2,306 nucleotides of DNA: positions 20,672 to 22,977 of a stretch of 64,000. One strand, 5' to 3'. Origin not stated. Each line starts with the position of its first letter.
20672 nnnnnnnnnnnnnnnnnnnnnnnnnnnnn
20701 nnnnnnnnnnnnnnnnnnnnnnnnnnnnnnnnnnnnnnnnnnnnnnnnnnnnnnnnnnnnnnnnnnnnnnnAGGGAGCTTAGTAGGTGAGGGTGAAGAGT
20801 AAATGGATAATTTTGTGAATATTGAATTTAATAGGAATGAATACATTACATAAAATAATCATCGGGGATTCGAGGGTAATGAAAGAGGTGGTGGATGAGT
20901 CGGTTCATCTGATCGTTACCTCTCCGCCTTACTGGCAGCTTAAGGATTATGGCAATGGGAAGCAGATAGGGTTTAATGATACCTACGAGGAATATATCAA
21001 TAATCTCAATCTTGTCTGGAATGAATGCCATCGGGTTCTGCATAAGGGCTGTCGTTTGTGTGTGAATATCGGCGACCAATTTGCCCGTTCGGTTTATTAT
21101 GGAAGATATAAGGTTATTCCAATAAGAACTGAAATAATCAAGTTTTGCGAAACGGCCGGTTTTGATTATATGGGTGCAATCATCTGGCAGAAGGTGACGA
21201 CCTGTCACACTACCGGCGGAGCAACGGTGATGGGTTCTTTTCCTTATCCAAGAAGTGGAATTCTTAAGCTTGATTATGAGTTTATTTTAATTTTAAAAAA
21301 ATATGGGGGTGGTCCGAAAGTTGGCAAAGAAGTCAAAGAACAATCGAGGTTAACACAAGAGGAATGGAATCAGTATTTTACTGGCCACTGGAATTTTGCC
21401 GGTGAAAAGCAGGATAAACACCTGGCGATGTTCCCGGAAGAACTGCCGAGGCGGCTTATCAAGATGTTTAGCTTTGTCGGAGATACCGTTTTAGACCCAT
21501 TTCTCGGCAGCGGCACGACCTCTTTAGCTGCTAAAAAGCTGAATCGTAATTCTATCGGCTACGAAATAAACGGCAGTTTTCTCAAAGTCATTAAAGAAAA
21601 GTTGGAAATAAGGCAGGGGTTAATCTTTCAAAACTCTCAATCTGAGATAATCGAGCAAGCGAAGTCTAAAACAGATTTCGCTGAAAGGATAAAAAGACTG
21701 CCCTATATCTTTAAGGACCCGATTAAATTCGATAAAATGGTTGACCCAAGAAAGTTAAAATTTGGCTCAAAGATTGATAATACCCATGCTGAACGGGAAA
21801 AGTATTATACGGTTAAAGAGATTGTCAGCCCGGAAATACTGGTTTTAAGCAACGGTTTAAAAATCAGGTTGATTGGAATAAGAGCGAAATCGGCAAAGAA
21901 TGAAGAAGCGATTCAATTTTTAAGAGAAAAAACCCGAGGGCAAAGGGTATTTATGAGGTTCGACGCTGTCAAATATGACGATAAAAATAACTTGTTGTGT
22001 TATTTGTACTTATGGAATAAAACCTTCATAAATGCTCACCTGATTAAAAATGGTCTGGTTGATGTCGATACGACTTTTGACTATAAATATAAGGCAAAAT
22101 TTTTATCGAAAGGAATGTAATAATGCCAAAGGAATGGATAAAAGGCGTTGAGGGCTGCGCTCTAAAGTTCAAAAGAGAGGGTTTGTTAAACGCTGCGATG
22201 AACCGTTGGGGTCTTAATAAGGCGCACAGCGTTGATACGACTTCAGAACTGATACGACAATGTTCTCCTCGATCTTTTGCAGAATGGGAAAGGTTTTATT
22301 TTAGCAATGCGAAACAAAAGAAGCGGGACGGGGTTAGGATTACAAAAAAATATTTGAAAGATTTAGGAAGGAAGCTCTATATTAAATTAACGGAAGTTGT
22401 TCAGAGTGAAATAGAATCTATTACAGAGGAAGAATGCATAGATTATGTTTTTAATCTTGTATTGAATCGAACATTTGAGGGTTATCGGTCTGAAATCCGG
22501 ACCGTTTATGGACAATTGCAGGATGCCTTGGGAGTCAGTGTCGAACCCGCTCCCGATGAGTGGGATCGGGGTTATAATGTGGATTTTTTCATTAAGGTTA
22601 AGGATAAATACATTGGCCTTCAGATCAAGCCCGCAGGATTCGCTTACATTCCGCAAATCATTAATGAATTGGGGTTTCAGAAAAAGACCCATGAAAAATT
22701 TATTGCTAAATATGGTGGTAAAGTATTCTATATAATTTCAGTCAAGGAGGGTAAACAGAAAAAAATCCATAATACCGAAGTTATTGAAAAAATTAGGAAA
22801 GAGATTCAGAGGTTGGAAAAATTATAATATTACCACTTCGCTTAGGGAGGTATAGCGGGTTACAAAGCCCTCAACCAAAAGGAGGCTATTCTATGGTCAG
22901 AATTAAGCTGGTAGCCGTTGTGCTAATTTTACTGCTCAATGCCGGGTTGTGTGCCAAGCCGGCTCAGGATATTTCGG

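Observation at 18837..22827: Compact restriction/defence island: HNH nuclease, Rx4H protein, methyltransferase fused to a degenerate SNase domain, and a candidate PD-(D/E)xK nuclease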

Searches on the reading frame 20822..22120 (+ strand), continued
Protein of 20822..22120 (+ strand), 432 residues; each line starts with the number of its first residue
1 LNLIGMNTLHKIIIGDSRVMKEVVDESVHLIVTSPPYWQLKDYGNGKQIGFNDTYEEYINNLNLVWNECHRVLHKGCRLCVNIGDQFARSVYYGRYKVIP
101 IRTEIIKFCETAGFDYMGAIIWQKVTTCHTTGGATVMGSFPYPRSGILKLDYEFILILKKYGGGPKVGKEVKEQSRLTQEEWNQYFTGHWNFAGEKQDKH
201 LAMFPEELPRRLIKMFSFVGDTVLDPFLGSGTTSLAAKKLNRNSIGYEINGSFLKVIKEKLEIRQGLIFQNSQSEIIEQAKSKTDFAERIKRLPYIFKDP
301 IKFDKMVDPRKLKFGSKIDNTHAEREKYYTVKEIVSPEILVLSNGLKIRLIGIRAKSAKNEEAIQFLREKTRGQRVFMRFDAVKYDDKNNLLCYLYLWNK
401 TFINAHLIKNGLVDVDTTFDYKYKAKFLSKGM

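Call 105: search_dna_similar(query=window:20837-22120:+, collection=plasmids, mode=protein, max_rows=25, max_evalue=1e-20)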
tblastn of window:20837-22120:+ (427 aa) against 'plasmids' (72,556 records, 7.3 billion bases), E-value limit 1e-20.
Records with a match: 15; places in all: 15; records where one place covers at least 80% of the query: 0.
Best place of each record, by identity: <60% 15.
By first word of the organism name: Helicobacter 4; Methanothermobacter 3; Salinibaculum 1; Paraburkholderia 1; Haloferacaceae 1; Natrinema 1; Calditerrivibrio 1; Marinobacter 1; Sphingobium 1; Rhizorhabdus 1.
By predicted mobility (MOB-suite, as given by PLSDB): non-mobilizable 12; mobilizable 2; conjugative 1.
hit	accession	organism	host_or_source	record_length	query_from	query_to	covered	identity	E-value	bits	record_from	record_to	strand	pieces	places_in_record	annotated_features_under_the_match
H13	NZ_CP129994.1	Salinibaculum sp. KK48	cell culture,sediment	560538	1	323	76%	32.1%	7e-32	135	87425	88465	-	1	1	site-specific DNA-methyltransferase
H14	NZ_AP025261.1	Paraburkholderia terrae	-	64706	3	273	63%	36.3%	2e-44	172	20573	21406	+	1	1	site-specific DNA-methyltransferase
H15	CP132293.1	Haloferacaceae archaeon XH8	cell culture,Pickle salt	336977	1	263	62%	37.1%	3e-47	181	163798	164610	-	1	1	record has no annotation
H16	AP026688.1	Helicobacter ailurogastricus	Felis catus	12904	5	272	63%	36.3%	4e-36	148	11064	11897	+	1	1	methyltransferase (x2)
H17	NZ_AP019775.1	Helicobacter suis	-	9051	5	257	59%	38.0%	3e-37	151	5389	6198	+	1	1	site-specific DNA-methyltransferase (x2)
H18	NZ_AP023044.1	Helicobacter suis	Homo sapiens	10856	5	257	59%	38.0%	3e-37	151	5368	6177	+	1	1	site-specific DNA-methyltransferase (x2)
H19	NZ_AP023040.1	Helicobacter suis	Homo sapiens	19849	5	257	59%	38.0%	3e-37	151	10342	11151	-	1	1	site-specific DNA-methyltransferase (x2)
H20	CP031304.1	Natrinema thermotolerans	Cell culture,Korean salt-fermented food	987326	1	256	60%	34.2%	1e-33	140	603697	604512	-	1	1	site-specific DNA-methyltransferase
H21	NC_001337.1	Methanothermobacter thermautotrophicus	-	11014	1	256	60%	34.0%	2e-27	122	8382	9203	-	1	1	site-specific DNA-methyltransferase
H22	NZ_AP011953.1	Methanothermobacter sp. CaT2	-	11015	1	256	60%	34.0%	2e-27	122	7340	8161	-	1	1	site-specific DNA-methyltransferase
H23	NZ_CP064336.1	Methanothermobacter thermautotrophicus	cell culture,manure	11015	1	256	60%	34.0%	2e-27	122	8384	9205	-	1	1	site-specific DNA-methyltransferase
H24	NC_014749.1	Calditerrivibrio nitroreducens DSM 19672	terrestrial hot spring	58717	25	264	56%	34.9%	2e-24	114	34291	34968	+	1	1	site-specific DNA-methyltransferase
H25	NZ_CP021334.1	Marinobacter salarius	pure culture,Lava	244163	1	260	61%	31.8%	2e-29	128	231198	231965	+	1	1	site-specific DNA-methyltransferase | helix-turn-helix transcriptional regulator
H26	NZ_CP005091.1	Sphingobium sp. TKS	-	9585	14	256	57%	29.9%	3e-24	112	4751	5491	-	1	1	site-specific DNA-methyltransferase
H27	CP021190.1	Rhizorhabdus wittichii DC-6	activated sludge of a wastewater ...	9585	14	256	57%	29.9%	3e-24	112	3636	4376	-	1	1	hypothetical protein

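Call 106: get_annotated_region(hit=H21, flank=2500)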
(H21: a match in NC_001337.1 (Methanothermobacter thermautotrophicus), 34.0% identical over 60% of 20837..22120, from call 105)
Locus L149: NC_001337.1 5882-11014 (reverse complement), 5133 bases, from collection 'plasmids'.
description: Methanothermobacter thermautotrophicus plasmid pFZ1, complete sequence
organism: Methanothermobacter thermautotrophicus (NCBI taxid 145262)
taxonomy: Archaea; Euryarchaeota; Methanobacteria; Methanobacteriales; Methanobacteriaceae; Methanothermobacter; Methanothermobacter thermautotrophicus
host: -; source: -; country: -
typing (MOB-suite, as given by PLSDB): non-mobilizable
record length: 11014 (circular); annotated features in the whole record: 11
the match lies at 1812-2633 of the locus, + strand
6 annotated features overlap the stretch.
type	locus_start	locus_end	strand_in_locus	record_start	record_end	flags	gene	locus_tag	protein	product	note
CDS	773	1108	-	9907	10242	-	-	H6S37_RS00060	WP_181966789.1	hypothetical protein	-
CDS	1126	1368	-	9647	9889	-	-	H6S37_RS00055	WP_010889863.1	hypothetical protein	-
CDS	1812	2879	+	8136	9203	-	-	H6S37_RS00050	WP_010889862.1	site-specific DNA-methyltransferase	GO:0009307 - DNA restriction-modification system [Evidence IEA]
CDS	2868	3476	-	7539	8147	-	-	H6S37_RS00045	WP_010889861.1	MjaI family restriction endonuclease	GO:0009307 - DNA restriction-modification system [Evidence IEA]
CDS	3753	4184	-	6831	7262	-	-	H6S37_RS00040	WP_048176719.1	hypothetical protein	-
CDS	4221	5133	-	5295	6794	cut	-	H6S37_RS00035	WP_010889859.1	DUF11 domain-containing protein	-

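Call 109: search_protein_families(library=pfam, proteins=[L149:1812-2879:+, L149:2868-3476:-], max_evalue=0.01)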
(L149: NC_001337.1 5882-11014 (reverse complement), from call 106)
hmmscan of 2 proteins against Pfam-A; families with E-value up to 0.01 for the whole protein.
L149:1812-2879:+ (355 aa): 2 families
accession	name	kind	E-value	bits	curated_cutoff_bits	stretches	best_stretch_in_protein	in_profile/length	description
PF01555.25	N6_N4_Mtase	-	7.2e-49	167.2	26.7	1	23-271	1-220/221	DNA methylase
PF01170.24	UPF0020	-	0.00011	22.5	22.3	1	221-274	16-65/197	RMKL-like, methyltransferase domain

L149:2868-3476:- (202 aa): 1 family
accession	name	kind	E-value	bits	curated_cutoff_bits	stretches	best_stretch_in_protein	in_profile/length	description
PF09568.16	RE_MjaI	-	5.7e-64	215.3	22.7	1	31-190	1-160/164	MjaI restriction endonuclease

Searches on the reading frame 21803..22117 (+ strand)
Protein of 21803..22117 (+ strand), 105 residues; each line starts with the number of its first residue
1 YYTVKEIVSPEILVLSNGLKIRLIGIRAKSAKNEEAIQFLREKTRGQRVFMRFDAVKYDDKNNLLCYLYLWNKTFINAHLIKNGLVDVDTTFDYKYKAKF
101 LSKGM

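Call 39: search_solved_structures(query=A2, max_evalue=10, show_alignments=4)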
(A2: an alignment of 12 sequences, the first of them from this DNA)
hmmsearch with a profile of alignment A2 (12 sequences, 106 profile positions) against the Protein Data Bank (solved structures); distinct sequences matched with E-value up to 10: 1.
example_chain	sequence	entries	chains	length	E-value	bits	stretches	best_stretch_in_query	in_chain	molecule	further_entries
4idi_A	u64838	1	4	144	0.083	16.3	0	24-80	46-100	Oryza sativa Rurm1-related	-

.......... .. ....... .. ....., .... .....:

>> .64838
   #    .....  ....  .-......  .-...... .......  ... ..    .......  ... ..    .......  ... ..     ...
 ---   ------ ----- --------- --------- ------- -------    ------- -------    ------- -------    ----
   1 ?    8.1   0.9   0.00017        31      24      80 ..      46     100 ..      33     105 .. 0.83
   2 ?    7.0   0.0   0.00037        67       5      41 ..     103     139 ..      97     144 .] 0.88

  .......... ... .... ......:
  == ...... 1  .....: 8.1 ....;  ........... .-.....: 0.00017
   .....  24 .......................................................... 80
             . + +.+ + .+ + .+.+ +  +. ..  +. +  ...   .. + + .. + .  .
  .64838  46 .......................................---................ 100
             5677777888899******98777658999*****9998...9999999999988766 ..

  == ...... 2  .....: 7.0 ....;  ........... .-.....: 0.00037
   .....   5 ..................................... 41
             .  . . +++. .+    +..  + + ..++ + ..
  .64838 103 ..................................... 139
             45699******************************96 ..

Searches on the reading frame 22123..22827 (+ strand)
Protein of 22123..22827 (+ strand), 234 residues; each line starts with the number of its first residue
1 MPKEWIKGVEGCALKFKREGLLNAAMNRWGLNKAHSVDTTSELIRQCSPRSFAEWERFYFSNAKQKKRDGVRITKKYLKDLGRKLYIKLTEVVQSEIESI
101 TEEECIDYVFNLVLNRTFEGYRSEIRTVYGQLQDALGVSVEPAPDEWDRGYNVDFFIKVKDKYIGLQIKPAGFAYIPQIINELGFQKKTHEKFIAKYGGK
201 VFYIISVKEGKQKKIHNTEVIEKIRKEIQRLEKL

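Call 3: search_protein_families(library=pfam, proteins=[window:22123-22827:+], max_evalue=0.1)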
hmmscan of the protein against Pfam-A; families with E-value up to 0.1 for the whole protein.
window:22123-22827:+ (234 aa): 1 family
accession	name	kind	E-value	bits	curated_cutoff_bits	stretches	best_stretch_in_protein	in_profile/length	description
PF09568.16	RE_MjaI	-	1.6e-39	135.8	22.7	1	21-199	3-162/164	MjaI restriction endonuclease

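Call 4: search_protein_families(library=padloc, proteins=[window:22123-22827:+], max_evalue=0.1)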
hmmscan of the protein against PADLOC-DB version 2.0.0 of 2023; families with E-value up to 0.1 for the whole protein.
window:22123-22827:+ (234 aa): 3 families
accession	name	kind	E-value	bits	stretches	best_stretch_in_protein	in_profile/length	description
PDLC03450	REase_II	-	2.8e-32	110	1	43-232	3-194/197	Type II restriction enzyme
PDLC03519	REase_II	-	1.2e-07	29.7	1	33-184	53-194/222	Type II restriction enzyme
PDLC01861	CARF3--CARF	-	0.026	11.9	1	38-102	182-247/260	-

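Call 5: search_protein_families(library=ncbifam, proteins=[window:22123-22827:+], max_evalue=0.1)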
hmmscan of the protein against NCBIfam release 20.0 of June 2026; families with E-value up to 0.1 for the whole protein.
window:22123-22827:+ (234 aa): 0 families

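Call 9: search_solved_structures(query=window:22123-22827:+, max_evalue=1)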
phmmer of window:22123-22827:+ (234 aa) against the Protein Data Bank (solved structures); distinct sequences matched with E-value up to 1: 0.

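Call 11: search_protein_families(library=phrogs, proteins=[window:22123-22827:+], max_evalue=0.1)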
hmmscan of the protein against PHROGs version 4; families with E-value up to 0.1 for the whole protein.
window:22123-22827:+ (234 aa): 0 families

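Call 43: find_related_loci(query=window:22123-22827:+, collection=viral_contigs, flank=6000)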
Query window:22123-22827:+ (234 aa) in viral_contigs; peptide patterns used: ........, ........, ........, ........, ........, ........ (x = any residue, [..] = any of these).
12 stretches matched a pattern; 2 encode a relative of the query (tblastn E <= 1e-3); 2 distinct loci.
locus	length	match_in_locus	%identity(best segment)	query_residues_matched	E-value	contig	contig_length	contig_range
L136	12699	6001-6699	56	1-233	2e-89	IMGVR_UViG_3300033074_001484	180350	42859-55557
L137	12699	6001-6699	56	1-233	2e-89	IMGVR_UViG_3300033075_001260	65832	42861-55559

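Call 59: search_dna_similar(query=window:22123-22827:+, collection=plasmids, mode=protein, max_rows=15, max_evalue=0.001)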
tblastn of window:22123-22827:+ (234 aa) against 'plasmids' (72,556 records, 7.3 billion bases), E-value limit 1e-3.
Records with a match: 2; places in all: 2; records where one place covers at least 80% of the query: 2.
Best place of each record, by identity: <60% 2.
By first word of the organism name: Paenibacillus 2.
By predicted mobility (MOB-suite, as given by PLSDB): non-mobilizable 2.
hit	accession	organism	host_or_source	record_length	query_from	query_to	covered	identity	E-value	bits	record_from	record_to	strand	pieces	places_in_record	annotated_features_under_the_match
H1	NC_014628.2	Paenibacillus polymyxa SC2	-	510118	23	229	88%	25.1%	6e-4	48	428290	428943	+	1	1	MjaI family restriction endonuclease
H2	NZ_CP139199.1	Paenibacillus polymyxa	mixed culture,soil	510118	23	229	88%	25.1%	6e-4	48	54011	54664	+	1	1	MjaI family restriction endonuclease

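Call 60: get_annotated_region(hit=H1, flank=4000)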
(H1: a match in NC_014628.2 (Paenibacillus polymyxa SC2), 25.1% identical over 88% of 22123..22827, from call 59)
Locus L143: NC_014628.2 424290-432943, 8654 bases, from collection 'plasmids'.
description: Paenibacillus polymyxa SC2 plasmid pSC2, complete sequence
organism: Paenibacillus polymyxa SC2 (NCBI taxid 886882)
taxonomy: Bacteria; Bacillota; Bacilli; Bacillales; Paenibacillaceae; Paenibacillus; Paenibacillus polymyxa; Paenibacillus polymyxa SC2
host: -; source: -; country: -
typing (MOB-suite, as given by PLSDB): non-mobilizable; mating-pair formation MPF_F
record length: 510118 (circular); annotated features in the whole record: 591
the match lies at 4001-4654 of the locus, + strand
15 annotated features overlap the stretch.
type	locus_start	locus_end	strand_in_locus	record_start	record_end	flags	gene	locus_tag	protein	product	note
CDS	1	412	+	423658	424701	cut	-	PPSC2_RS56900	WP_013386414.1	5'-3' exonuclease H3TH domain-containing protein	-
CDS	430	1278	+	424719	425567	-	-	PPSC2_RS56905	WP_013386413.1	hypothetical protein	-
CDS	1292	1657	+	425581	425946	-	-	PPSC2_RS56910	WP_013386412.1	aminoacyl-tRNA hydrolase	-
CDS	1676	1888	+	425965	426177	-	-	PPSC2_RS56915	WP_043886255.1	hypothetical protein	-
CDS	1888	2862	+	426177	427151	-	-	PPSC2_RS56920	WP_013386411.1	hypothetical protein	-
CDS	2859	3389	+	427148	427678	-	-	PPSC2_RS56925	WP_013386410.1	DUF262 domain-containing protein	-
CDS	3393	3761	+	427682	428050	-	-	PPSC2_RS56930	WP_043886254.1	ASCH domain-containing protein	-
CDS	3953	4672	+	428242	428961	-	-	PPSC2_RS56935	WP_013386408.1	MjaI family restriction endonuclease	GO:0009307 - DNA restriction-modification system [Evidence IEA]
CDS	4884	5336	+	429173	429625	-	-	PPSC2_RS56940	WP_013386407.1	hypothetical protein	-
CDS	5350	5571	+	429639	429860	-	-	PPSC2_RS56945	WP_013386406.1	hypothetical protein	-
CDS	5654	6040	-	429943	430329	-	-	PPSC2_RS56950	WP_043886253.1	hypothetical protein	-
CDS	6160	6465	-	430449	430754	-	-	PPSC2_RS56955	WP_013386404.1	XRE family transcriptional regulator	-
CDS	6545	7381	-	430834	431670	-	-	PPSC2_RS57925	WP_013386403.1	hypothetical protein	-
CDS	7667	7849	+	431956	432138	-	-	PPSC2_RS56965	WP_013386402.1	hypothetical protein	-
CDS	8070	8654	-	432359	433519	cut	tnpB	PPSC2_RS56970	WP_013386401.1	IS200/IS605 family element RNA-guided endonuclease TnpB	-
